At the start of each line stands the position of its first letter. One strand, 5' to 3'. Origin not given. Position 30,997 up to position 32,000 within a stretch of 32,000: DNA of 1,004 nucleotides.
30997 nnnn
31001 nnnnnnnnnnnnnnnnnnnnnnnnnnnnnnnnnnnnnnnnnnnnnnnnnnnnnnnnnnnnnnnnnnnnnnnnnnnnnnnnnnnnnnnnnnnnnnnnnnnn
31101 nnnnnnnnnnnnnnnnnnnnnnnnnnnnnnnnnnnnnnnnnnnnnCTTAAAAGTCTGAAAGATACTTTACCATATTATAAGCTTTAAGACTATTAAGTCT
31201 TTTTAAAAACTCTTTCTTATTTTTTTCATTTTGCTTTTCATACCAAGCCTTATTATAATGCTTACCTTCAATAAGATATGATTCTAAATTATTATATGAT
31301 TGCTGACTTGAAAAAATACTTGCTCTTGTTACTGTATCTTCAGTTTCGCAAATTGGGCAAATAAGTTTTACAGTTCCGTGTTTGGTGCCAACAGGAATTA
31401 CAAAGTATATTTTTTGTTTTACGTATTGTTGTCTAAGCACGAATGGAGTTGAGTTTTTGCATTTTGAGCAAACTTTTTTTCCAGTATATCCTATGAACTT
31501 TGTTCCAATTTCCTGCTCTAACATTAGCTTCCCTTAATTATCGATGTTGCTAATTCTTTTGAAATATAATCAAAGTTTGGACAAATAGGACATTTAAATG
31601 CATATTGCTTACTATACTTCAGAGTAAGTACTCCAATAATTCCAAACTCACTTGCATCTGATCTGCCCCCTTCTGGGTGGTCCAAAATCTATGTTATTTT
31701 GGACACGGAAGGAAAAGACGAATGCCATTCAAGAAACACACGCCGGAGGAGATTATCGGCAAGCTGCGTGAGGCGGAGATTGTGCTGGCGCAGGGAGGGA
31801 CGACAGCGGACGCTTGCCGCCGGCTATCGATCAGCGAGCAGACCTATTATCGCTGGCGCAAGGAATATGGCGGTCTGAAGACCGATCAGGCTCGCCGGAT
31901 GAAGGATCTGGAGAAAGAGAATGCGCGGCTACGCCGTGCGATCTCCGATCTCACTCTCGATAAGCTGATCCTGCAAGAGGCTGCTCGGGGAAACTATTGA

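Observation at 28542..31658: Compositionally foreign 3.1 kb island that looks like a minimal recombinase-plus-Rep element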

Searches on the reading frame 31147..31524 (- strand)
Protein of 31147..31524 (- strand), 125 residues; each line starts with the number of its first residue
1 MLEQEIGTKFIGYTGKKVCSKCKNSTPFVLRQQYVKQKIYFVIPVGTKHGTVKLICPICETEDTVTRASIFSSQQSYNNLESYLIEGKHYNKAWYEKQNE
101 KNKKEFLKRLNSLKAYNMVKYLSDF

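Call 3: search_protein_families(library=pfam, proteins=[window:31147-31524:-], max_evalue=1)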
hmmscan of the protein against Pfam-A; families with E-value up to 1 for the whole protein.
window:31147-31524:- (125 aa): 3 families
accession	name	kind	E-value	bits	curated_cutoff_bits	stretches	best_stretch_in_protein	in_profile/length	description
PF23663.1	Znf_SCAND3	-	0.082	13.3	27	0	12-26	27-41/50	SCAN domain-containing protein 3-like zinc finger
PF09297.16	Zn_ribbon_NUD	-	0.22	11.7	24.8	0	45-62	13-30/32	NADH pyrophosphatase zinc ribbon domain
PF11682.14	Zn_ribbon_11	-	0.31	11.1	24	1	13-24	15-26/37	Probable zinc-ribbon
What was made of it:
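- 31147..31524 (-): 125-aa orphan with two CxxC pairs, in the cargo slot (G+C 0.30). Only sub-threshold zinc-ribbon hits (call 3).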

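Call 5: search_protein_families(library=ncbifam, proteins=[window:31147-31524:-], max_evalue=1)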
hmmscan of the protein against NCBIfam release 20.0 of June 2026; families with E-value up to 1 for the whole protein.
window:31147-31524:- (125 aa): 2 families
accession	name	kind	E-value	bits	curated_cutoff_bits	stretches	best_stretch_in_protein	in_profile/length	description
NF011482.0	PRK14892.1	equivalog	0.015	15.2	109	1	43-103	32-92/101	putative transcription elongation factor Elf1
NF009623.0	PRK13130.1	equivalog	0.037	14.1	68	0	51-78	15-42/56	RNA-protein complex protein Nop10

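Call 6: search_protein_families(library=phrogs, proteins=[window:31147-31524:-], max_evalue=0.1)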
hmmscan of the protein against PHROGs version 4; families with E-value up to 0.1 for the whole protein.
window:31147-31524:- (125 aa): 3 families
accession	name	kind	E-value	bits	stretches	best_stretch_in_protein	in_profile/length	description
phrog_35738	-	unknown function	0.018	16.4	1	29-99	21-91/92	-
phrog_6081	-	unknown function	0.024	15.2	1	14-80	84-144/169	-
phrog_17873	-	unknown function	0.088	14.2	0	48-74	8-34/69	-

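Call 48: search_protein_families(library=padloc, proteins=[window:31147-31524:-], max_evalue=0.01)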
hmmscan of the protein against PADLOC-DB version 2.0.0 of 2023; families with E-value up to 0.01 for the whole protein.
window:31147-31524:- (125 aa): 1 family
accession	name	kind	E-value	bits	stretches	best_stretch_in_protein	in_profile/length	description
PDLC01920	CARF6--CARF_CARF_CARF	-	0.002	15.5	1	6-65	212-269/297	-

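Call 49: search_dna_similar(query=window:31147-31524:-, collection=phages, mode=protein, max_evalue=0.01)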
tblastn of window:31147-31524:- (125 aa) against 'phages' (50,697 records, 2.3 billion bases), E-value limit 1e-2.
No match.
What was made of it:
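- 31147..31524 (-): No phage matches (call 49).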

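Call 90: list_cluster_members(proteins=[window:31147-31524:-, window:28739-29158:-, window:29356-29661:-, window:30576-31145:+, window:29737-30336:+])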
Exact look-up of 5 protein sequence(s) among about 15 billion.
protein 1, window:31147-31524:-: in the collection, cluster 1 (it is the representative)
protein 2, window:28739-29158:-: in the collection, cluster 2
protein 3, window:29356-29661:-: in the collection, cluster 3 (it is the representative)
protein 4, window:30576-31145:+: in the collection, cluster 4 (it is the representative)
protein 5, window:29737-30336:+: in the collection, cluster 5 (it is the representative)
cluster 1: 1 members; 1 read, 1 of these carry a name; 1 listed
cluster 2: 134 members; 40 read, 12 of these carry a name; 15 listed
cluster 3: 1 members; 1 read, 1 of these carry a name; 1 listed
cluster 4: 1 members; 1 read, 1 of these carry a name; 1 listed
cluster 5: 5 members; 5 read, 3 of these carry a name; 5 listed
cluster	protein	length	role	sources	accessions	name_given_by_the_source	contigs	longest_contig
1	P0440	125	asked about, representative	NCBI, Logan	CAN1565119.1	hypothetical protein MCEREM21A_02881 [Sphingomonadaceae bacterium]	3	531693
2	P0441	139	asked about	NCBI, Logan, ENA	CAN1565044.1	hypothetical protein MCEREM21A_02877 [Sphingomonadaceae bacterium]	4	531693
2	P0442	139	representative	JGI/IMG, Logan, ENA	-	hypothetical protein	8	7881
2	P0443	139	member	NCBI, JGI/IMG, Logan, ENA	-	hypothetical protein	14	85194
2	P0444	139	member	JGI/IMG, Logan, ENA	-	hypothetical protein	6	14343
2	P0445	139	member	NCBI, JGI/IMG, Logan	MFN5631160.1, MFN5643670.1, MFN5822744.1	MAG: DUF6641 family protein [Sphingomonadales bacterium] | hypothetical protein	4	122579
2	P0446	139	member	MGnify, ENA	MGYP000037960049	FL=1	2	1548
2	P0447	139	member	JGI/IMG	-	hypothetical protein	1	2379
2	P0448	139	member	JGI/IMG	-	hypothetical protein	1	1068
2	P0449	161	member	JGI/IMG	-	hypothetical protein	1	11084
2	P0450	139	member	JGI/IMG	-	hypothetical protein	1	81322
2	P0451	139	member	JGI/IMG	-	hypothetical protein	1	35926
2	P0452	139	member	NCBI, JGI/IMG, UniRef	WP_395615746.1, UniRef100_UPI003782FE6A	DUF6641 family protein [Sphingorhabdus sp.] | hypothetical protein | DUF6641 family protein n=1 Tax=Sphingorhabdus sp. TaxID=1902408 RepID=UPI003782FE6A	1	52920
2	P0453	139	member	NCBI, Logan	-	-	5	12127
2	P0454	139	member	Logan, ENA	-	-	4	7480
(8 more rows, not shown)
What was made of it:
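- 31147..31524 (-): It is a singleton cluster (call 90).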

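Call 92: find_encoding_contigs(protein=window:31147-31524:-, flank=10000, max_places=10)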
Protein window:31147-31524:- (125 aa): 3 contigs read that carry it; 2 places shown.
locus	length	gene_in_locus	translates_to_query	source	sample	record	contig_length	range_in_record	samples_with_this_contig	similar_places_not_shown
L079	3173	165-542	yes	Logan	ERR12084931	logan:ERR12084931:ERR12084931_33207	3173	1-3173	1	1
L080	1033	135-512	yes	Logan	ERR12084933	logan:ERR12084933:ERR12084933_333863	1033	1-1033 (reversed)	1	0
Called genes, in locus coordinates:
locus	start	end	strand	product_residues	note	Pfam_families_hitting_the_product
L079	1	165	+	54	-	?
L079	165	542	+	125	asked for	-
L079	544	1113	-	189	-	PF00589:Phage_integrase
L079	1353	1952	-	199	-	-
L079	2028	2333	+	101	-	PF20331:DUF6626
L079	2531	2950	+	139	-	PF20346:DUF6641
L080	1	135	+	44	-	?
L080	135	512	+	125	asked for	-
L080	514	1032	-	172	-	?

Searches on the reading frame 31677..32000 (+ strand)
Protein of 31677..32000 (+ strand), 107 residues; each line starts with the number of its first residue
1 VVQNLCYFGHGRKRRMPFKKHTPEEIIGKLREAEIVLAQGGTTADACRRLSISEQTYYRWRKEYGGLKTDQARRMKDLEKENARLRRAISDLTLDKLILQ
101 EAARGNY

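Call 3: search_protein_families(library=pfam, proteins=[window:31677-32000:+], max_evalue=1)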
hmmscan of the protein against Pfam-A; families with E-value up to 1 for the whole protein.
window:31677-32000:+ (107 aa): 10 families
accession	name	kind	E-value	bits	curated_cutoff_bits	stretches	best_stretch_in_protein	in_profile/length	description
PF01527.26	HTH_Tnp_1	-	1.9e-17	63.7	24.1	1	19-89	5-74/75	Transposase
PF13384.12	HTH_23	-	2.7e-07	30.6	24.6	1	37-66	14-45/50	Homeodomain-like domain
PF13518.12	HTH_28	-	1.1e-05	25.9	25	1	38-65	10-37/52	Helix-turn-helix domain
PF13551.12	HTH_29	-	4.3e-05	23.9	28.1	1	37-64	8-36/64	Winged helix-turn helix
PF12728.13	HTH_17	-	0.001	19.7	27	1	42-63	3-24/51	Helix-turn-helix domain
PF13022.12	HTH_Tnp_1_2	-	0.0027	18.3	27.9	1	41-63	27-49/122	Helix-turn-helix of insertion element transposase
PF07374.17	DUF1492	-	0.084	13.5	21.5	1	40-63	71-94/100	Protein of unknown function (DUF1492)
PF14916.11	CCDC92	-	0.13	12.5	28.3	1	67-100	14-46/57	Coiled-coil domain of unknown function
PF01166.23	TSC22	-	0.16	12.6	30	1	72-97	27-52/57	TSC-22/dip/bun family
PF21321.3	HTH_66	-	0.24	12.3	24.3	1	42-70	4-32/83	Putative DNA-binding HTH domain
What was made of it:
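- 31659..32000 (+): Left end of an IS3-family insertion sequence (terminal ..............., OrfA starting about 31701). It interrupts the element and runs off the window. HTH_Tnp_1, E 2e-17 (call 3).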
